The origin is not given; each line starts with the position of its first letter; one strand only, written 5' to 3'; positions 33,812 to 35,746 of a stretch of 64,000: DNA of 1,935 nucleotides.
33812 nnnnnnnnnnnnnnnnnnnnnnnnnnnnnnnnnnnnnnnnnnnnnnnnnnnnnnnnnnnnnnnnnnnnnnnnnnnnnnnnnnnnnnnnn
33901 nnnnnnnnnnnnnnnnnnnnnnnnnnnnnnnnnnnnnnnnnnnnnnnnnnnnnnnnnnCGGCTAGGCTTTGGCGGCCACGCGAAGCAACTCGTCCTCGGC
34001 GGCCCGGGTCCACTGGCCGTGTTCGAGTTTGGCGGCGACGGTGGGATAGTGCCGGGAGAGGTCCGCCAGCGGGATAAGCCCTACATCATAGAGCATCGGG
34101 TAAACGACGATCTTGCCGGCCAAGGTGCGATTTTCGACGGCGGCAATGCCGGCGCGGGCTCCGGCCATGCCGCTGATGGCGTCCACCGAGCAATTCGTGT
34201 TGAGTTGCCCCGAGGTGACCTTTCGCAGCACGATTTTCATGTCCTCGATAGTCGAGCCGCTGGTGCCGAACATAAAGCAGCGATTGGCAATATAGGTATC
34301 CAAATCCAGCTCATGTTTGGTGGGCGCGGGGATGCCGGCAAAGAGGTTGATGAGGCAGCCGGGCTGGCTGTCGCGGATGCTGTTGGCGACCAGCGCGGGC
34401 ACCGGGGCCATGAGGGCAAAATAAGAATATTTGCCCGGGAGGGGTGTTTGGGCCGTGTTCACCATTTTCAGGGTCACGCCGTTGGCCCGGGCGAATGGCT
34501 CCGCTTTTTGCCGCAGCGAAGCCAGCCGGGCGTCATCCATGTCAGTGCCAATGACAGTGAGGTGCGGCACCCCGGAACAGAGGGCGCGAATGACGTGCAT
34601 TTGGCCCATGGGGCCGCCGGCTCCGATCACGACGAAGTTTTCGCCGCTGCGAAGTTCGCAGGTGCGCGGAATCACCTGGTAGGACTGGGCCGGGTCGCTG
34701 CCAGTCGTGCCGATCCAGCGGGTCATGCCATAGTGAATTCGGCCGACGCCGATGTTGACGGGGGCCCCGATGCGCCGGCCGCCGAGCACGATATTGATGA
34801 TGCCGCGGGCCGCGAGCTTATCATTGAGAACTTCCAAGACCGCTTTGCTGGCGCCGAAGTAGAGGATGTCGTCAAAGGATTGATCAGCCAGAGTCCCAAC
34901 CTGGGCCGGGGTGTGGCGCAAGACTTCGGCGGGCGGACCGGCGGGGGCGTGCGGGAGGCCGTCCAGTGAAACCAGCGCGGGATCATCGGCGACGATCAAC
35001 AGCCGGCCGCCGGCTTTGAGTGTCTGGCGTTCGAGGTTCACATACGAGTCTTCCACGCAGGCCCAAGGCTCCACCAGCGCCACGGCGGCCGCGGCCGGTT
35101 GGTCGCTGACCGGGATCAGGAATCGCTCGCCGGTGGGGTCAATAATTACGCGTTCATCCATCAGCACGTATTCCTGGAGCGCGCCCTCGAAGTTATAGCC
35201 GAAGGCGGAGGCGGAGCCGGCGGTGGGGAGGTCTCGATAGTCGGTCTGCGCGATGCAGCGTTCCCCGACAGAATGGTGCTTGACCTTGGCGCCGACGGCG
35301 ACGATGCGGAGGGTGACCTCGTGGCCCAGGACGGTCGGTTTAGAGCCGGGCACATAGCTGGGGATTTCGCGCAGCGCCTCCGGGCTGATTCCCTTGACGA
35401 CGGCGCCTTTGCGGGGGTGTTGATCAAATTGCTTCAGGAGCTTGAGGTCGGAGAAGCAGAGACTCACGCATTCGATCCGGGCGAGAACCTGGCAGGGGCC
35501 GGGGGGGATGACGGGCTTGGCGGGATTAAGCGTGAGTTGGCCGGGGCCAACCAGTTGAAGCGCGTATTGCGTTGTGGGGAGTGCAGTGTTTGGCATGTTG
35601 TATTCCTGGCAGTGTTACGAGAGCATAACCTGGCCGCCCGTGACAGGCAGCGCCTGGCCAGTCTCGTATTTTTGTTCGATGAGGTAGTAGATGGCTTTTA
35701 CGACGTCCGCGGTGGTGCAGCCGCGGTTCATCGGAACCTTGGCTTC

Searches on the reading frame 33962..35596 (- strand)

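Call 11: search_protein_families(library=pfam, proteins=[window:33962-35596:-])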
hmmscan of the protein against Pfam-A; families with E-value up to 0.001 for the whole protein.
window:33962-35596:- (544 aa): 1 family
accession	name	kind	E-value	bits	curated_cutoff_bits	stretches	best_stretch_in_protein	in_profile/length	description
PF08240.17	ADH_N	-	2e-09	38.1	23.5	1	34-152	2-100/104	Alcohol dehydrogenase GroES-like domain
